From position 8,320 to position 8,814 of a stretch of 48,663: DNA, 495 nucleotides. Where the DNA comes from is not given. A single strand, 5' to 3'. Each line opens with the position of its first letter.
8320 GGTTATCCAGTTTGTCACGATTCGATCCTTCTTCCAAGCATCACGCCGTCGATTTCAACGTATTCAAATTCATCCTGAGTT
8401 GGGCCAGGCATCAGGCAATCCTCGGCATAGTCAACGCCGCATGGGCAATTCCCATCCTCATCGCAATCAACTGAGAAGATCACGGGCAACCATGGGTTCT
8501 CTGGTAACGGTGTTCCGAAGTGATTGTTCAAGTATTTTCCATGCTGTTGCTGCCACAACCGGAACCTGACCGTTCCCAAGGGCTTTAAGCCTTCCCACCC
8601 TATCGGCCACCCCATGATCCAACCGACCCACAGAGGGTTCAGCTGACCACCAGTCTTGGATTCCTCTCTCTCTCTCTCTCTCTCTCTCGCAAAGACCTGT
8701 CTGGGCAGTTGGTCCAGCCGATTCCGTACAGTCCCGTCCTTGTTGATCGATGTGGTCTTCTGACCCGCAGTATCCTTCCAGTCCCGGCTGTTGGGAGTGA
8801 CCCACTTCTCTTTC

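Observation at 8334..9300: C5-methyltransferase with an internal (GA)12 microsatellite and a second long open frame that is itself methyltransferase-like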

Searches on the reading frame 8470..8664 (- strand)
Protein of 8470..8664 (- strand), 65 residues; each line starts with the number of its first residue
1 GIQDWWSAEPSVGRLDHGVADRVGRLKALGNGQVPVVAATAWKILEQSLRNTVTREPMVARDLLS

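Call 109: search_protein_families(library=pfam, alignment_id=A4, max_evalue=10)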
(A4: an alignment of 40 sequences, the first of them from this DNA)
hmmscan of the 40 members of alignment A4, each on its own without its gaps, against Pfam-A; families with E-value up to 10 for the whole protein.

A. member 1, seq(65 aa): 0 families

B. families by the number of members that match (of 40 scanned): 0 families
